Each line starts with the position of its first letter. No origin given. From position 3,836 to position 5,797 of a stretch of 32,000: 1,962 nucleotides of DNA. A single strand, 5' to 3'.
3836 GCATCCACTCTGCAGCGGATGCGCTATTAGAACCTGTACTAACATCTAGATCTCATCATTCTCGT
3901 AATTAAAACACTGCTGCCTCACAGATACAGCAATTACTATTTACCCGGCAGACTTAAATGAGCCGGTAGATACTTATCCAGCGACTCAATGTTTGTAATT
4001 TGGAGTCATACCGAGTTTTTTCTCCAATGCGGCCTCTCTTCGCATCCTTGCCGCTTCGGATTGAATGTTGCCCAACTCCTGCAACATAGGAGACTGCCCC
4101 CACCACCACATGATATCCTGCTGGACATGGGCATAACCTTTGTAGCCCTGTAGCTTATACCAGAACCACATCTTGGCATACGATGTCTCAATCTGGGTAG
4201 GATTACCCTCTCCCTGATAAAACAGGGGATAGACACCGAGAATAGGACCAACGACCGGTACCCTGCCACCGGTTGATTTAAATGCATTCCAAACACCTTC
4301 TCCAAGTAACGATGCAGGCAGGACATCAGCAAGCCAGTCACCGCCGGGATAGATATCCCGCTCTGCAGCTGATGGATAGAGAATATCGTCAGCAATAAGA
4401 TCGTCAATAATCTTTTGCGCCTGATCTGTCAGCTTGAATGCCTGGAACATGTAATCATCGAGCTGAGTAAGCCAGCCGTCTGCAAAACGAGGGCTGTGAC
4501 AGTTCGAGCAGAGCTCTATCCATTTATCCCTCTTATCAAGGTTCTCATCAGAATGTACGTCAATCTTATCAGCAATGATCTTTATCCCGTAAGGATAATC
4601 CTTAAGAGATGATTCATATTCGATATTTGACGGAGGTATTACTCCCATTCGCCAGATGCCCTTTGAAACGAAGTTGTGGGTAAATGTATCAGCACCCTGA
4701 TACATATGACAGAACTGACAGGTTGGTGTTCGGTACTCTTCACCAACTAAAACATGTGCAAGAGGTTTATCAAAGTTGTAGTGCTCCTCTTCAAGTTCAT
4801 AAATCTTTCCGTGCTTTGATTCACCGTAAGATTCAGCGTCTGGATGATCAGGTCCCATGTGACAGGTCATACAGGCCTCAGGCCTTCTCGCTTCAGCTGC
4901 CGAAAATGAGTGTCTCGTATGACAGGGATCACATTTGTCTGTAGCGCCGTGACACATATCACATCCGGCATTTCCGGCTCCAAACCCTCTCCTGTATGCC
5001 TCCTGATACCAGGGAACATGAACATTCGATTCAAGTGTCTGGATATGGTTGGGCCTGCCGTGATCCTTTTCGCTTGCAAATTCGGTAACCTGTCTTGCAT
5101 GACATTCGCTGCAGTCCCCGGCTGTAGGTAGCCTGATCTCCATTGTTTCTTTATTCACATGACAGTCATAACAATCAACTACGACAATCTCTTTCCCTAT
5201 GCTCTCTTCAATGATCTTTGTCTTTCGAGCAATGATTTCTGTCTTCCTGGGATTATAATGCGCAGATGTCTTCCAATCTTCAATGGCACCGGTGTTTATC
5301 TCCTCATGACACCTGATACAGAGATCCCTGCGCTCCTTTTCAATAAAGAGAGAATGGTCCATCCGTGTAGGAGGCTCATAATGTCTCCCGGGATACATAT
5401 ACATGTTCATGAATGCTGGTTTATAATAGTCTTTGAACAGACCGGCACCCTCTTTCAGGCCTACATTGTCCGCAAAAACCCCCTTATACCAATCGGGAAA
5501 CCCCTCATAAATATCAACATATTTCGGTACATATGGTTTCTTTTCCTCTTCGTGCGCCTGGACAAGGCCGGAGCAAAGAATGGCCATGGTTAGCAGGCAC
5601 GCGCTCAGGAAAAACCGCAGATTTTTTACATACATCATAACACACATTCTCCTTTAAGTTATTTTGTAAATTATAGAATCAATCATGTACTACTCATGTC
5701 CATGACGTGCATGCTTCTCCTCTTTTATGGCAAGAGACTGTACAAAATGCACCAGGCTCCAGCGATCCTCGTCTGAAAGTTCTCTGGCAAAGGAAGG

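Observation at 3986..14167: Ten-kb neighbourhood combining nitrite import, nitrite reduction, sensing and a possible NO-binding cytochrome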

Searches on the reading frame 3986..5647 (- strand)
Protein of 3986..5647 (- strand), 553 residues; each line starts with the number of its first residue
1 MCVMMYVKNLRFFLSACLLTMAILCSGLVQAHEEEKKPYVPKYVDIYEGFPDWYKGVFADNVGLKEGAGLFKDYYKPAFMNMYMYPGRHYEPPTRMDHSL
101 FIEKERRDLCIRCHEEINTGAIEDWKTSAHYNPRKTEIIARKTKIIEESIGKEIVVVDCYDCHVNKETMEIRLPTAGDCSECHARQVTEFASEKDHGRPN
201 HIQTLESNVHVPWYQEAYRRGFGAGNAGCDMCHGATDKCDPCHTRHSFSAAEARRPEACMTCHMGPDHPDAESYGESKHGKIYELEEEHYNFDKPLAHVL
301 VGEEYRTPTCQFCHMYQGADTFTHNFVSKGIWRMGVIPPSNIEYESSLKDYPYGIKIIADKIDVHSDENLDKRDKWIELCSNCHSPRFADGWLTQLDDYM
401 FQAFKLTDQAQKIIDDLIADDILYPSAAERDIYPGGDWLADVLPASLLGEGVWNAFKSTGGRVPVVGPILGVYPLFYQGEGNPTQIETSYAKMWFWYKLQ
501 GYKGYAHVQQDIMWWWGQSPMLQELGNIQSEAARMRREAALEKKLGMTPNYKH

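Call 4: search_protein_families(library=pfam, proteins=[window:3986-5647:-], max_evalue=0.01)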
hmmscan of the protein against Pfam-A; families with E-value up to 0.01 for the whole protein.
window:3986-5647:- (553 aa): 5 families
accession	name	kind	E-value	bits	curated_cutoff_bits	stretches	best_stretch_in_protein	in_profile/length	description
PF13447.11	Multi-haem_cyto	-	8.6e-54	183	21.9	1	157-426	3-264/269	Seven times multi-haem cytochrome CxxCH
PF14522.11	Cytochrome_C7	-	1.9e-07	31.3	24.8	1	106-183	12-66/67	Cytochrome c7 and related cytochrome c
PF09699.15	Paired_CXXCH_1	-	0.00018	21.6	20.6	0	103-117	25-39/41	Doubled CXXCH motif (Paired_CXXCH_1)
PF13435.11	Cytochrome_C554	-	0.00025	22.4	20.8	0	110-165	2-57/84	Cytochrome c554 and c-prime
PF14537.11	Cytochrom_c3_2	-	0.00068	20.5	25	0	157-233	7-64/79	Cytochrome c3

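Call 5: search_protein_families(library=ncbifam, proteins=[window:3986-5647:-], max_evalue=0.01)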
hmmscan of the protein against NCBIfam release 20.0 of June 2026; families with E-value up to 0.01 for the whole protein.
window:3986-5647:- (553 aa): 2 families
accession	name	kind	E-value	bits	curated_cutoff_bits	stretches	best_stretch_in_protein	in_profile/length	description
NF052343.1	hydrazine_HDH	equivalog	1.1e-33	116.5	900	2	74-320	83-305/564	hydrazine dehydrogenase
TIGR03508.1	decahem_SO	subfamily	0.0064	16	192.2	0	104-200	67-141/258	DmsE family decaheme c-type cytochrome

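Call 6: find_encoding_contigs(protein=window:3986-5647:-, flank=10000, max_places=6)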
Protein window:3986-5647:- (553 aa): no gene with exactly this product is on record in the collection.

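Call 8: find_homologous_proteins(query=window:3986-5647:-, max_evalue=1e-20)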
Query window:3986-5647:- (553 aa): 184 proteins with E <= 1e-20 among 6295 candidates; the best 120 are listed.
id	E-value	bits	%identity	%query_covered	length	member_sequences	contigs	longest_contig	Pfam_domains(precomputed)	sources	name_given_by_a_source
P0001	0.0e+0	1189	89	98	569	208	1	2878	PF13435.12,PF13447.12,PF14522.12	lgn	-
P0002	0.0e+0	1064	80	99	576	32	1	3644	PF13447.12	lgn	-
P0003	0.0e+0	1053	78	98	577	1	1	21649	PF13447.12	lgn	-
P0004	0.0e+0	1012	75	100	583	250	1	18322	PF13447.12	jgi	jgi:hypothetical protein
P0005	0.0e+0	1010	77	98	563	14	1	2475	PF13447.12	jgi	jgi:hydroxylamine dehydrogenase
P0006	2.9e-257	873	66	97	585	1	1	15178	PF13447.12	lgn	-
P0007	9.1e-255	865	65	98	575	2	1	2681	PF13447.12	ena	-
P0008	7.6e-253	859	65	98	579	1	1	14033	PF13447.12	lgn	-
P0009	2.3e-245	834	63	98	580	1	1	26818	PF13447.12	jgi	jgi:hydroxylamine dehydrogenase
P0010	4.3e-245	833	63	98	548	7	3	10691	PF14537.12,PF13447.12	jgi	jgi:hydroxylamine dehydrogenase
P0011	8.3e-244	829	62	98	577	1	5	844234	PF13447.12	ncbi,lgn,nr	ncbi:MAG TPA: multiheme c-type cytochrome [Candidatus Brocadiia bacterium]|nr:hydroxylamine oxidored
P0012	1.9e-240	818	63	98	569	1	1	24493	PF14537.12,PF13447.12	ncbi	-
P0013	5.7e-234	796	60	97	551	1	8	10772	PF14537.12,PF13447.12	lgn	-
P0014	2.0e-231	788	60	96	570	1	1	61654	PF09699.16,PF14537.12,PF13447.12,PF14522.12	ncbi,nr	ncbi:MAG: hypothetical protein L7F77_04590 [Candidatus Magnetominusculus sp. LBB02]|nr:hypothetical 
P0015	2.3e-231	788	64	90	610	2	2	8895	PF13447.12,PF14522.12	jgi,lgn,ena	jgi:hydroxylamine dehydrogenase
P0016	1.2e-221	756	56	98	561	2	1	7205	PF13447.12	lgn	-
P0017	1.7e-221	755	57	96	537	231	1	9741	PF13447.12,PF14522.12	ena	-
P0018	7.4e-183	627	53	91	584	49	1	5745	PF13447.12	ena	-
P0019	3.8e-182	625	49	99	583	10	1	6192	PF13447.12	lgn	-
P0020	9.3e-180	617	50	93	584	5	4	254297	PF13447.12,PF22113.2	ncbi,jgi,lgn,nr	ncbi:MAG: hydroxylamine oxidoreductase [Planctomycetes bacterium]|nr:hydroxylamine oxidoreductase [P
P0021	2.3e-179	616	51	95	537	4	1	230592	PF13447.12,PF14522.12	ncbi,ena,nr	ncbi:MAG: hydroxylamine oxidoreductase [Candidatus Brocadiales bacterium]|nr:hydroxylamine oxidoredu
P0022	6.8e-179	614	54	88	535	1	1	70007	PF14537.12,PF13447.12,PF14522.12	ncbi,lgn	ncbi:MAG: multiheme c-type cytochrome [Candidatus Brocadiales bacterium]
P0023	2.6e-178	612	53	85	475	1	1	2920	PF13447.12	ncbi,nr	ncbi:MAG TPA: multiheme c-type cytochrome, partial [Candidatus Brocadiales bacterium]|nr:multiheme c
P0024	2.1e-177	609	52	90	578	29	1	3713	PF13447.12,PF22113.2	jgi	jgi:hydroxylamine dehydrogenase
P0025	1.2e-176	607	50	93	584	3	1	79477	PF13447.12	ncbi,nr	ncbi:MAG: hydroxylamine oxidoreductase [Candidatus Kuenenia sp.]|nr:hydroxylamine oxidoreductase [Ca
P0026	2.4e-176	606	52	89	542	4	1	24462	PF13447.12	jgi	jgi:hypothetical protein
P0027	4.0e-176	605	52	88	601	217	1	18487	PF13447.12,PF14522.12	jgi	-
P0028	2.3e-175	603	51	89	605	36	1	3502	PF13447.12,PF22113.2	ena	-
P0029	4.4e-175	602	55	88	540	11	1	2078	PF14537.12,PF13447.12,PF14522.12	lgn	-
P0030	9.0e-175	601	49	97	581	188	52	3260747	PF02335.21,PF13447.12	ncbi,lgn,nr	ncbi:Hydroxylamine oxidoreductase precursor [Candidatus Brocadiaceae bacterium B188]|nr:hydroxylamin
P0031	1.0e-172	594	50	89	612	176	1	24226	PF13447.12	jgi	jgi:hydroxylamine dehydrogenase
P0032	3.2e-172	592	48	98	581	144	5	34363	PF13447.12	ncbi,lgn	-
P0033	5.0e-172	592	49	96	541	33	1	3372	PF13447.12,PF14522.12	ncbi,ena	-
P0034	6.5e-161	555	52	89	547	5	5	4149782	PF13447.12,PF22113.2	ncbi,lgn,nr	ncbi:MAG: hydroxylamine oxidoreductase [Candidatus Scalindua sp.]|nr:hydroxylamine oxidoreductase [C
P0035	5.6e-157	542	49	88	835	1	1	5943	PF07731.21,PF13447.12,PF07732.22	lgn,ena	-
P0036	7.0e-157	542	47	97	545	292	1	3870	PF13447.12,PF14522.12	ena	-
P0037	1.4e-156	541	48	90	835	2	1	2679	PF07731.21,PF13447.12,PF07732.22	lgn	-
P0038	1.9e-156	540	49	89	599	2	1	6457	PF07731.21,PF13447.12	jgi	jgi:hypothetical protein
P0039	4.3e-156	539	48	89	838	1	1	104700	PF07731.21,PF13447.12,PF07732.22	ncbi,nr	ncbi:MAG: multicopper oxidase domain-containing protein [Candidatus Kuenenia sp.]|nr:multicopper oxi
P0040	9.5e-156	538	49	87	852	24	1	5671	PF07731.21,PF13447.12,PF07732.22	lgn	-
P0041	4.0e-155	536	48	90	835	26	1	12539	PF07731.21,PF13447.12,PF07732.22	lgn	-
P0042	8.9e-155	535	47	92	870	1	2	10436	PF07731.21,PF13447.12,PF07732.22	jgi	-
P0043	3.1e-152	526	47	88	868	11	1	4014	PF07731.21,PF13447.12,PF07732.22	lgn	-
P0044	3.0e-151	523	46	89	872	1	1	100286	PF07731.21,PF09699.16,PF13447.12,PF07732.22,PF22113.2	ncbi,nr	ncbi:MAG: hypothetical protein E3K32_05120 [wastewater metagenome]|nr:hypothetical protein [Candidat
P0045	7.9e-151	522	45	94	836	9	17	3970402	PF07731.21,PF13447.12,PF07732.22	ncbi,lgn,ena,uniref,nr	ncbi:MAG: hypothetical protein DWB56_06335 [Candidatus Jettenia sp.]|uniref:Hydroxylamine oxidoreduc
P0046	4.8e-148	513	45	89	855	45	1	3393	PF07731.21,PF13447.12,PF07732.22,PF14522.12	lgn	-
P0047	8.4e-148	512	44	95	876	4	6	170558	PF13447.12,PF07732.22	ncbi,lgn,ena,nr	ncbi:MAG: multicopper oxidase domain-containing protein [Candidatus Brocadiales bacterium]|nr:multic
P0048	1.9e-146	507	44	90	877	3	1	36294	PF07731.21,PF13447.12,PF07732.22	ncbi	-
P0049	9.0e-146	505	45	89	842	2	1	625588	PF07731.21,PF13447.12,PF07732.22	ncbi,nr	ncbi:MAG: multicopper oxidase domain-containing protein [Candidatus Brocadiaceae bacterium]|nr:multi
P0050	2.8e-142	493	44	88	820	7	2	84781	PF07731.21,PF13447.12,PF07732.22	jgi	jgi:hypothetical protein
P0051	5.7e-137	476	53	67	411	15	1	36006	PF13447.12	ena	-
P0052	1.6e-136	475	45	89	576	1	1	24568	PF13447.12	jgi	jgi:hypothetical protein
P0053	2.9e-132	460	44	90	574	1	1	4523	PF13447.12,PF14522.12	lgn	-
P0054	1.5e-130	455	43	90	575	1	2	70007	PF13447.12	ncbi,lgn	ncbi:MAG: multiheme c-type cytochrome [Candidatus Brocadiales bacterium]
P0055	1.3e-125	438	43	89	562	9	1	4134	PF13447.12,PF14522.12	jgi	jgi:hydroxylamine dehydrogenase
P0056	1.2e-99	353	54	51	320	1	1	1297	PF13447.12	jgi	jgi:hydroxylamine dehydrogenase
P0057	4.5e-87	311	48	55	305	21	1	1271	PF13447.12,PF22113.2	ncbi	-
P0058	2.1e-54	203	31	88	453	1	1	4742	PF14537.12,PF13447.12,PF14522.12,PF22113.2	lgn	-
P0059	4.7e-52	196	31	85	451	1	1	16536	PF14537.12,PF13447.12,PF14522.12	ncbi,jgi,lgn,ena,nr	ncbi:MAG: hydroxylamine oxidoreductase [Gammaproteobacteria bacterium]|nr:hydroxylamine oxidoreducta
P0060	3.3e-51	193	31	87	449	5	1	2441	PF14537.12,PF13447.12,PF14522.12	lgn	-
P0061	9.9e-51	191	31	88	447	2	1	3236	PF09699.16,PF14537.12,PF13447.12,PF14522.12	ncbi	-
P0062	1.6e-50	191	31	90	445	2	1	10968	PF14537.12,PF13447.12,PF14522.12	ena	-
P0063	2.3e-50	190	31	80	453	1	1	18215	PF14537.12,PF13447.12,PF14522.12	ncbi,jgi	-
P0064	2.4e-46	177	31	83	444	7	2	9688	PF09699.16,PF14537.12,PF13447.12,PF14522.12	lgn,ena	-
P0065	1.9e-45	174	28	98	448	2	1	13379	PF14537.12,PF13447.12,PF14522.12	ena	-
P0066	9.7e-40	155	29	81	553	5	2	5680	PF09699.16,PF14537.12,PF13442.12,PF13447.12,PF14522.12,PF22113.2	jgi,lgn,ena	-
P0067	2.0e-39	154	30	79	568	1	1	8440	PF09699.16,PF13442.12,PF13447.12,PF14522.12,PF22113.2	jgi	jgi:hydroxylamine dehydrogenase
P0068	6.1e-39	152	30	78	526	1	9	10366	PF14537.12,PF13442.12,PF13447.12,PF14522.12,PF22113.2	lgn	-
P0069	2.7e-37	147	30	77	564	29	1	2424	PF13442.12,PF13447.12,PF14522.12,PF22113.2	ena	-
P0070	4.4e-37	146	29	82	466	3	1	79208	PF09699.16,PF14537.12,PF13435.12,PF13447.12,PF14522.12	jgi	-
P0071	2.8e-36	143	29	83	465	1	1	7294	PF14537.12,PF13435.12,PF13447.12,PF14522.12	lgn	-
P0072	7.6e-36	142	28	80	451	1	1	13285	PF09699.16,PF14537.12,PF13435.12,PF13447.12,PF14522.12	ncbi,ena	-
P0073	1.3e-35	141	29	78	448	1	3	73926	PF09699.16,PF14537.12,PF13435.12,PF13447.12,PF14522.12,PF22113.2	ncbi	-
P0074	6.4e-35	139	30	78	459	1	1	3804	PF09699.16,PF14537.12,PF13435.12,PF13447.12,PF14522.12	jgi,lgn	-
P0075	1.7e-34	138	29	79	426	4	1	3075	PF14537.12,PF13435.12,PF13447.12,PF14522.12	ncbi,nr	ncbi:MAG TPA: cytochrome C [Armatimonadetes bacterium]|nr:cytochrome C [Armatimonadota bacterium]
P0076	5.0e-34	136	28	82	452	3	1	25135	PF09699.16,PF14537.12,PF13435.12,PF13447.12,PF14522.12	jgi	jgi:hydroxylamine dehydrogenase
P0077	8.4e-34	135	28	79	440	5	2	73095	PF09699.16,PF14537.12,PF13435.12,PF13447.12,PF14522.12,PF22113.2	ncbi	-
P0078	1.5e-33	134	28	79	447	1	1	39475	PF14537.12,PF13435.12,PF13447.12,PF14522.12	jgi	jgi:hypothetical protein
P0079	3.1e-33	133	28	79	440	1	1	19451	PF09699.16,PF14537.12,PF13435.12,PF13447.12,PF14522.12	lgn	-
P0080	3.8e-33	133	26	79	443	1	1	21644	PF09699.16,PF14537.12,PF13435.12,PF13447.12,PF14522.12,PF22113.2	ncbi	-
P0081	7.8e-33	132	28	76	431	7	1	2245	PF14537.12,PF13435.12,PF13447.12,PF14522.12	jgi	jgi:hypothetical protein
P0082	8.6e-33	132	27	77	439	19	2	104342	PF09699.16,PF14537.12,PF13435.12,PF13447.12,PF14522.12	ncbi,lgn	ncbi:MAG: multiheme c-type cytochrome [Armatimonadota bacterium]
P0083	1.8e-32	131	27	77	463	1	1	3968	PF14537.12,PF13435.12,PF13447.12,PF14522.12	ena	-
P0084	1.8e-32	131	27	77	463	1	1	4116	PF14537.12,PF13435.12,PF13447.12,PF14522.12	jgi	-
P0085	2.0e-32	131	27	78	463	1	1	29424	PF14537.12,PF13435.12,PF13447.12,PF14522.12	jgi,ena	jgi:hypothetical protein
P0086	4.1e-32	130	27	78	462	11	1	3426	PF09699.16,PF14537.12,PF13435.12,PF13447.12,PF14522.12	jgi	-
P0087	4.8e-32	129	27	78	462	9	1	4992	PF09699.16,PF14537.12,PF13435.12,PF13447.12,PF14522.12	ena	-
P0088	1.1e-31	128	26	83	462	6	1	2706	PF09699.16,PF14537.12,PF13435.12,PF13447.12,PF14522.12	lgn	-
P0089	1.2e-31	128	27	78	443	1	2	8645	PF14537.12,PF13435.12,PF13447.12,PF14522.12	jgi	-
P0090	1.3e-31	128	28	78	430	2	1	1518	PF09699.16,PF14537.12,PF13435.12,PF13447.12,PF14522.12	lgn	-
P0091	1.8e-31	128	28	78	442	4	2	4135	PF14537.12,PF13435.12,PF13447.12,PF14522.12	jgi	jgi:hypothetical protein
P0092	1.9e-31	128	27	81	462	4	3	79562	PF09699.16,PF14537.12,PF13435.12,PF13447.12,PF14522.12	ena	-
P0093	2.3e-31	127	26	81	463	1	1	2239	PF09699.16,PF14537.12,PF13435.12,PF13447.12,PF14522.12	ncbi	-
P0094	2.9e-31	127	27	77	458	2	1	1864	PF09699.16,PF14537.12,PF13435.12,PF13447.12,PF14522.12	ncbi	-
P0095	5.0e-31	126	28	79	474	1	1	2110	PF14537.12,PF13435.12,PF13447.12,PF14522.12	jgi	-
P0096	8.2e-31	125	28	77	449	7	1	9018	PF09699.16,PF14537.12,PF13435.12,PF13447.12,PF14522.12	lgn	-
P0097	1.9e-30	124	27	79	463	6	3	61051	PF09699.16,PF14537.12,PF13435.12,PF13447.12,PF14522.12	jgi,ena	jgi:hypothetical protein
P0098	2.2e-30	124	27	81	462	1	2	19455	PF09699.16,PF14537.12,PF13435.12,PF13447.12,PF14522.12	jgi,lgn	-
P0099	2.9e-30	124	26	77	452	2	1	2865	PF09699.16,PF14537.12,PF13435.12,PF13447.12,PF14522.12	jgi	jgi:hydroxylamine dehydrogenase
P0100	3.2e-30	123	27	80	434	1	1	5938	PF14537.12,PF13435.12,PF13447.12,PF14522.12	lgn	-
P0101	4.3e-30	123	27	77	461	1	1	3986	PF09699.16,PF14537.12,PF13435.12,PF13447.12,PF14522.12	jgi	-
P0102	4.6e-30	123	26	81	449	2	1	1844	PF09699.16,PF14537.12,PF13435.12,PF13447.12,PF14522.12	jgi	jgi:nitrate/TMAO reductase-like tetraheme cytochrome c subunit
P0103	4.6e-30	123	26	79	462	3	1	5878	PF14537.12,PF13435.12,PF13447.12,PF14522.12,PF22113.2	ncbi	-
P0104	5.3e-30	123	27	77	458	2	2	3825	PF09699.16,PF14537.12,PF13435.12,PF13447.12,PF14522.12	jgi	jgi:hydroxylamine dehydrogenase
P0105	6.1e-30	123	28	77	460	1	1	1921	PF09699.16,PF13435.12,PF13447.12,PF14522.12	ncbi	-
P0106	6.2e-30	123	27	77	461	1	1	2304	PF09699.16,PF14537.12,PF13435.12,PF13447.12,PF14522.12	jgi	-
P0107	7.1e-30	122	27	79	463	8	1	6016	PF09699.16,PF14537.12,PF13435.12,PF13447.12,PF14522.12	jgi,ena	-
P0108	1.3e-29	121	26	81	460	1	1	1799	PF09699.16,PF14537.12,PF13435.12,PF13447.12,PF14522.12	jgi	-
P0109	1.3e-29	121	28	78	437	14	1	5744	PF09699.16,PF14537.12,PF13435.12,PF13447.12,PF14522.12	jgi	-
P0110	1.5e-29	121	27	77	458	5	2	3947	PF14537.12,PF13435.12,PF13447.12,PF14522.12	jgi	jgi:hydroxylamine dehydrogenase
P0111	1.7e-29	121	26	77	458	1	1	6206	PF09699.16,PF14537.12,PF13435.12,PF13447.12,PF14522.12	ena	-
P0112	3.1e-29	120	28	78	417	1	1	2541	PF09699.16,PF14537.12,PF13435.12,PF13447.12,PF14522.12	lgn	-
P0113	3.5e-29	120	27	78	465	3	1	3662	PF09699.16,PF13435.12,PF13447.12,PF14522.12,PF22113.2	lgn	-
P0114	4.0e-29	120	32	57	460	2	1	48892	PF09699.16,PF14537.12,PF13435.12,PF13447.12,PF14522.12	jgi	-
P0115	4.1e-29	120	30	57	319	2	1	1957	PF13447.12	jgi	jgi:hypothetical protein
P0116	4.6e-29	120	26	77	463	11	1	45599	PF09699.16,PF14537.12,PF13435.12,PF13447.12,PF14522.12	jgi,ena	jgi:hypothetical protein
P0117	5.4e-29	119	26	77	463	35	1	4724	PF14537.12,PF13435.12,PF13447.12,PF14522.12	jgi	-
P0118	5.6e-29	119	26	77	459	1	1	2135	PF09699.16,PF14537.12,PF13435.12,PF13447.12,PF14522.12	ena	-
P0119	6.3e-29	119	27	83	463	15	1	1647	PF09699.16,PF14537.12,PF13435.12,PF13447.12,PF14522.12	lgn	-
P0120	8.6e-29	119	29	59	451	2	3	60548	PF09699.16,PF13435.12,PF13447.12,PF14522.12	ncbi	ncbi:MAG: multiheme c-type cytochrome [Planctomycetota bacterium]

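Call 9: find_related_loci(query=window:3986-5647:-, collection=genome_contigs, flank=10000)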
Query window:3986-5647:- (553 aa) in genome_contigs; peptide patterns used: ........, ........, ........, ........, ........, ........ (x = any residue, [..] = any of these).
130 stretches matched a pattern; 123 encode a relative of the query (tblastn E <= 1e-3); the best 80 are kept; 79 distinct loci.
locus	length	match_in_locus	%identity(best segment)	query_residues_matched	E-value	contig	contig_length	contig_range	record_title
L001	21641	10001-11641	91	1-547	0e+0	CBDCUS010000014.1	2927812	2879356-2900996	MAG: Candidatus Scalinduaceae bacterium isolate 06c2e644-e4ca-4b95-b966-bf5aaa188cb2 genome assembly, contig: contig_14,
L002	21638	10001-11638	88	1-546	0e+0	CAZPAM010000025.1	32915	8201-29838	MAG TPA_asm: uncultured Candidatus Scalindua sp. isolate SRP200020_co5_90 genome assembly, contig: NODE_2006_length_3291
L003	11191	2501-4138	88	1-546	0e+0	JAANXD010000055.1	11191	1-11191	MAG: Candidatus Scalindua arabica isolate SuakinDeep_MAG55_1 MAG551_55, whole genome shotgun sequence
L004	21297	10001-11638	90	1-546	0e+0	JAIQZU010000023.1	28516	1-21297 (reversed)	MAG: Candidatus Scalindua sp. isolate OFTM1 OFTM1_22, whole genome shotgun sequence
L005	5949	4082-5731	88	1-550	0e+0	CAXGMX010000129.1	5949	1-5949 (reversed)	MAG TPA_asm: uncultured bacterium isolate ERR164412_binner123_Refined_7 genome assembly, contig: ERZ5402182.479, whole g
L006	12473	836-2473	88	1-546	0e+0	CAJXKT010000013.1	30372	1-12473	TPA_asm: uncultured bacterium isolate SRR1509794_bin.7_MetaBAT_v2.12.1_MAG genome assembly, contig: NODE_18_length_30372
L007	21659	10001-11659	93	1-553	0e+0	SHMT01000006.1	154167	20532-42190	MAG: Candidatus Scalindua sp. SCAELEC01 124, whole genome shotgun sequence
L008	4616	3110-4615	88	1-502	0e+0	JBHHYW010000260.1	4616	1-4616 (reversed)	MAG: Candidatus Scalindua sp. isolate Maj_2_bin.27 NODE_11584_length_4616_cov_10.808595, whole genome shotgun sequence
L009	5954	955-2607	80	1-553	0e+0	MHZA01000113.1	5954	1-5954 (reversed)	MAG: Planctomycetes bacterium RIFCSPLOWO2_12_FULL_40_19 rifcsplowo2_12_scaffold_48988, whole genome shotgun sequence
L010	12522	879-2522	76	1-546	0e+0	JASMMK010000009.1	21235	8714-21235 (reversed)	MAG: Candidatus Scalindua sp. isolate Arabian9_MAG_63 c_000000098806, whole genome shotgun sequence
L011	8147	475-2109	76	1-543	0e+0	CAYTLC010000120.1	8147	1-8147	MAG TPA_asm: uncultured Candidatus Scalindua sp. isolate binchicken_co65_322 genome assembly, contig: NODE_33052_length_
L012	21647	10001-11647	75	1-546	0e+0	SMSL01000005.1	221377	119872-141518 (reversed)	Candidatus Brocadiaceae bacterium S225 S225a_contig00005, whole genome shotgun sequence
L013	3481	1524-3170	75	1-546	0e+0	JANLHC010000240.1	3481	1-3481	MAG: Candidatus Scalindua sp. isolate P6-7 k99_152414, whole genome shotgun sequence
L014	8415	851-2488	75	1-543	0e+0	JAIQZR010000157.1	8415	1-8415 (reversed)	MAG: Candidatus Scalindua sp. isolate OFTM180 OFTM180_156, whole genome shotgun sequence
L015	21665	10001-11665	75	1-546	0e+0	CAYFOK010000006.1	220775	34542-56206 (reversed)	MAG TPA_asm: uncultured Candidatus Scalindua sp. isolate ERP019367_co2_59 genome assembly, contig: NODE_55_length_220775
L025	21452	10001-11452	53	55-537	1e-177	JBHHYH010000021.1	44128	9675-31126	MAG: Candidatus Scalinduaceae bacterium isolate Maj_2_bin.64 NODE_256_length_44128_cov_33.151249, whole genome shotgun s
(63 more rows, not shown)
